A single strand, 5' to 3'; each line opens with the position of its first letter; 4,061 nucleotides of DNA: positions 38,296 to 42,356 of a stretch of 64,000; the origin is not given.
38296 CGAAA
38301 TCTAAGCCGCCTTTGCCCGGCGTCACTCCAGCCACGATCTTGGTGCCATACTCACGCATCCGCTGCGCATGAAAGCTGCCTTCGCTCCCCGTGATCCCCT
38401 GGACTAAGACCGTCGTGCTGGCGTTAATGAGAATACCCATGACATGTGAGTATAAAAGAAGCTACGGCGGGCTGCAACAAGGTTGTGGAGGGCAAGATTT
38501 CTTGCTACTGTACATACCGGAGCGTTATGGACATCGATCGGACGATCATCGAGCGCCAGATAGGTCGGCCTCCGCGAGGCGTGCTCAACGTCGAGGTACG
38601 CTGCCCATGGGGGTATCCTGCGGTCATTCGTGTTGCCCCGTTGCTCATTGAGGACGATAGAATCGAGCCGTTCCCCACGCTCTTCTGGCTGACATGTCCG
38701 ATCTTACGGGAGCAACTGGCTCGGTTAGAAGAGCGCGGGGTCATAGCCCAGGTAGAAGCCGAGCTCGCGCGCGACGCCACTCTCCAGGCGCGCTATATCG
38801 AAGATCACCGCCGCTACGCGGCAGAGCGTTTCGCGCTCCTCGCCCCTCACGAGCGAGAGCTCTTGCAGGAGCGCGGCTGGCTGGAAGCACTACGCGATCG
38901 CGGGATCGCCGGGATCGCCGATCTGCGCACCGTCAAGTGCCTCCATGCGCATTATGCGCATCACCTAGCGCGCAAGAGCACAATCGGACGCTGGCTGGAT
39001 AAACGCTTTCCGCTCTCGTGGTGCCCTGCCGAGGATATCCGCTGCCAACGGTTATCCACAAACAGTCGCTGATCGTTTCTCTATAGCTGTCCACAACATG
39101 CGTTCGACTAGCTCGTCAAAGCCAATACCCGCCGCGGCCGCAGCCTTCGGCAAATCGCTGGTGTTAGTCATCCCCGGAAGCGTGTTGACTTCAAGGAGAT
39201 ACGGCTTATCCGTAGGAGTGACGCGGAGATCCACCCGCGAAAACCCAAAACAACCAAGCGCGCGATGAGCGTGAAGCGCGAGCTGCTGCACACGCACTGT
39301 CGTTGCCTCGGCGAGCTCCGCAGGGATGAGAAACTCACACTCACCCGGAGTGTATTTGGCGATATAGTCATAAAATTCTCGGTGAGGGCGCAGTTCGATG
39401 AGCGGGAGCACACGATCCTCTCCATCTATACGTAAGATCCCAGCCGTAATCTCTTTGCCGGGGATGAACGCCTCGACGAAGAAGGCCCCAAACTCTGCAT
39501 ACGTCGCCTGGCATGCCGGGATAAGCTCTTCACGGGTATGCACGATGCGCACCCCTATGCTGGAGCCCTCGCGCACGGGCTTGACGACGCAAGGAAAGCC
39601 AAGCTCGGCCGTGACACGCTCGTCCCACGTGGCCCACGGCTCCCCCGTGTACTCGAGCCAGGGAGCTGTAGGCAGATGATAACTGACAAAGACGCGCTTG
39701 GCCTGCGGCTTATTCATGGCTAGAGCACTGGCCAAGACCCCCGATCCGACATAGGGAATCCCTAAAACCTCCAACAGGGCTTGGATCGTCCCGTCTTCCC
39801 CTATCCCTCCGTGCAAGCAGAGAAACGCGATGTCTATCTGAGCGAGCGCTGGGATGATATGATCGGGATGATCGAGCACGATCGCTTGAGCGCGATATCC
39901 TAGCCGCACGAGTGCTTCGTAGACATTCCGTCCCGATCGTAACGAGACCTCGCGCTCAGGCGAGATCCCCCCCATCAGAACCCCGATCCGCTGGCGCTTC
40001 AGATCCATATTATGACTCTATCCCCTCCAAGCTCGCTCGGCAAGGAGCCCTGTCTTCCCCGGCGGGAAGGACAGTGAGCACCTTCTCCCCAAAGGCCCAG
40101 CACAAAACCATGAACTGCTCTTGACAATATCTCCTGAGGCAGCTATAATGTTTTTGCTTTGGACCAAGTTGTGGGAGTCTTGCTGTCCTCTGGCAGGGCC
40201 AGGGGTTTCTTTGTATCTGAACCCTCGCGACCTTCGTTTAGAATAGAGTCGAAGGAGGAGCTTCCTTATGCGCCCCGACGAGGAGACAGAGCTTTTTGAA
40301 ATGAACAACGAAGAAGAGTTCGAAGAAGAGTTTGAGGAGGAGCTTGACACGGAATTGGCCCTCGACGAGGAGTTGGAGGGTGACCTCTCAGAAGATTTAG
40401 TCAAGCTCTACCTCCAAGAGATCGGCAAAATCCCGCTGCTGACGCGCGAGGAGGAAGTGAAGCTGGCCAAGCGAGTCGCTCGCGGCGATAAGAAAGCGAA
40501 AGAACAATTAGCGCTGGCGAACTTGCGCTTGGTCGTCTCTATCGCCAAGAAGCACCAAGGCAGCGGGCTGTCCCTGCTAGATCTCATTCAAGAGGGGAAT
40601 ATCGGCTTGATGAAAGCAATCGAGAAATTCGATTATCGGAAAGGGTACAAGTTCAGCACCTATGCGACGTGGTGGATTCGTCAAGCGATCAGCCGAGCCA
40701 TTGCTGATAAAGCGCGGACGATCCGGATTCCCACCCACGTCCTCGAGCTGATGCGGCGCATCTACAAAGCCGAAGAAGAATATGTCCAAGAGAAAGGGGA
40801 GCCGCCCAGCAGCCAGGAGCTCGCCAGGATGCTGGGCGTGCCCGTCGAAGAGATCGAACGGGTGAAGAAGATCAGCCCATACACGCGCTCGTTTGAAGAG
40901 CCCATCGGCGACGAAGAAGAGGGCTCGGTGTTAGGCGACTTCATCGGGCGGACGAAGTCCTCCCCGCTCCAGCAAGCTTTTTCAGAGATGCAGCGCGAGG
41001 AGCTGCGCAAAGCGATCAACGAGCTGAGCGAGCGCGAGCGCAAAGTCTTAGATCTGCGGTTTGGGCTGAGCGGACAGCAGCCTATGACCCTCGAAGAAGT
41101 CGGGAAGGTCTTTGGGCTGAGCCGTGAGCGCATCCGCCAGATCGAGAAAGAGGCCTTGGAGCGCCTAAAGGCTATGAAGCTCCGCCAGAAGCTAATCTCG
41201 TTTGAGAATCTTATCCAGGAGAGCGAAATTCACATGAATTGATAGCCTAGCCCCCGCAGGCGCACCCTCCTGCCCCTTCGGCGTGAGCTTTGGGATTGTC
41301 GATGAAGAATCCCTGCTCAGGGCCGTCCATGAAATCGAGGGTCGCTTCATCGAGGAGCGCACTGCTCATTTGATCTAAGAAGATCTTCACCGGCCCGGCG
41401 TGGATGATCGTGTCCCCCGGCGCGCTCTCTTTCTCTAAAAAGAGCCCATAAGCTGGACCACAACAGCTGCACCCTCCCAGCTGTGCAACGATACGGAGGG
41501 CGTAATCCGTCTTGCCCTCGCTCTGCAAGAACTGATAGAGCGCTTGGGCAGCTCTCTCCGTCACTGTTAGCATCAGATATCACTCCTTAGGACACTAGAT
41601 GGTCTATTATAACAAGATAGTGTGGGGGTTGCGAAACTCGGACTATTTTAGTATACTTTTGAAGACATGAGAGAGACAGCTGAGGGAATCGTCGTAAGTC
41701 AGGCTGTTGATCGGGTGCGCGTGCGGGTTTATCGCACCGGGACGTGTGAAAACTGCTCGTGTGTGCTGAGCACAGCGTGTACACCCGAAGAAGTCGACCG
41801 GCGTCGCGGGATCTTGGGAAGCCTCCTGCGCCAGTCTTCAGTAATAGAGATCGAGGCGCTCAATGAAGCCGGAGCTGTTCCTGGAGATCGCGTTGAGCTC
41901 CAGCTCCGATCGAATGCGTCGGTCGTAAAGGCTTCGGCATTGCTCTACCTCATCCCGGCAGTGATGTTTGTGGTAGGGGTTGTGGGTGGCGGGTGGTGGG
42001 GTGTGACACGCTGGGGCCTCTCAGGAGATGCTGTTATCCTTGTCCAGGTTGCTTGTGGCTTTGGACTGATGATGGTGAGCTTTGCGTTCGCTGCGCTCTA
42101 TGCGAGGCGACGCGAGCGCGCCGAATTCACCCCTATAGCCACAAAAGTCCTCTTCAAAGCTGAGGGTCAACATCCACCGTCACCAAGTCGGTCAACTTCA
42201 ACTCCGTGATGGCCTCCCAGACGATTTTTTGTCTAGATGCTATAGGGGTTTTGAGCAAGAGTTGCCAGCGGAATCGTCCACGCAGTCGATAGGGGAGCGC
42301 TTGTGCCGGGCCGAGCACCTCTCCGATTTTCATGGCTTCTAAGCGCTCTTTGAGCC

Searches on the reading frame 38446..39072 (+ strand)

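Call 4: search_protein_families(library=pfam, proteins=[window:38446-39072:+], max_evalue=0.01)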
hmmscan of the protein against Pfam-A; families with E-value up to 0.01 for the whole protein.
window:38446-39072:+ (208 aa): 1 family
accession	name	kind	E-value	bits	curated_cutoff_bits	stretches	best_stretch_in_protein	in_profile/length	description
PF04417.17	DUF501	-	2.2e-41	141.5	23.8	1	50-184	2-137/139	Protein of unknown function (DUF501)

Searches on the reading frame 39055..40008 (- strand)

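Call 77: search_protein_families(library=pfam, proteins=[window:39055-40008:-], max_evalue=0.00001)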
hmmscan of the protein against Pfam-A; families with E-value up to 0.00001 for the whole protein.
window:39055-40008:- (318 aa): 5 families
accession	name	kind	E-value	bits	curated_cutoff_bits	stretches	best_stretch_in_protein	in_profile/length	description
PF07478.18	Dala_Dala_lig_C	-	1.1e-52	179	24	1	110-305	5-203/204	D-ala D-ala ligase C-terminus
PF01820.27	Dala_Dala_lig_N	-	2e-22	80.4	34.6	2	54-89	86-121/121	D-ala D-ala ligase N-terminus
PF13535.11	ATP-grasp_4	-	5.9e-08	32.9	27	1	137-277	2-151/160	ATP-grasp domain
PF02222.28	ATP-grasp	-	2e-06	28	27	1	109-262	5-148/179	ATP-grasp domain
PF02786.22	CPSase_L_D2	-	5.1e-06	26.6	19.8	0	131-276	32-178/211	Carbamoyl-phosphate synthase L chain, ATP binding domain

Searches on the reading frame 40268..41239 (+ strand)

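Call 77: search_protein_families(library=pfam, proteins=[window:40268-41239:+], max_evalue=0.00001)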
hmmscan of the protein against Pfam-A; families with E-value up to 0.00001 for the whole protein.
window:40268-41239:+ (324 aa): 4 families
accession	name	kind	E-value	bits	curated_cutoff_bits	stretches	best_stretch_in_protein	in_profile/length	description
PF04542.20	Sigma70_r2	-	2.1e-23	82.4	24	1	83-151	3-71/71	Sigma-70 region 2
PF04545.22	Sigma70_r4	-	2.1e-19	69.2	24.1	1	249-301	1-49/50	Sigma-70, region 4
PF00140.25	Sigma70_r1_2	-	1e-16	61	22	1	43-75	1-33/34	Sigma-70 factor, region 1.2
PF04539.22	Sigma70_r3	-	1.6e-12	47.7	25.3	1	160-233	1-74/78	Sigma-70 region 3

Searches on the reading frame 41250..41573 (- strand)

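Call 77: search_protein_families(library=pfam, proteins=[window:41250-41573:-], max_evalue=0.00001)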
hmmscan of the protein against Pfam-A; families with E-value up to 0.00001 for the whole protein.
window:41250-41573:- (108 aa): 1 family
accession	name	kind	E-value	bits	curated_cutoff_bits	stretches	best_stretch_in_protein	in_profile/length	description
PF01521.26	Fe-S_biosyn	-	1.1e-09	38.9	26.3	1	2-87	3-92/110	Iron-sulphur cluster biosynthesis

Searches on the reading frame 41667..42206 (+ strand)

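Call 77: search_protein_families(library=pfam, proteins=[window:41667-42206:+], max_evalue=0.00001)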
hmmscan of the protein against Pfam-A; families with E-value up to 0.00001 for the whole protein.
window:41667-42206:+ (180 aa): 1 family
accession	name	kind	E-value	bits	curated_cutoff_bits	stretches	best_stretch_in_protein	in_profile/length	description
PF04246.17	RseC_MucC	-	1.6e-18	67.3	24.4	1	9-157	1-127/130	Positive regulator of sigma(E), RseC/MucC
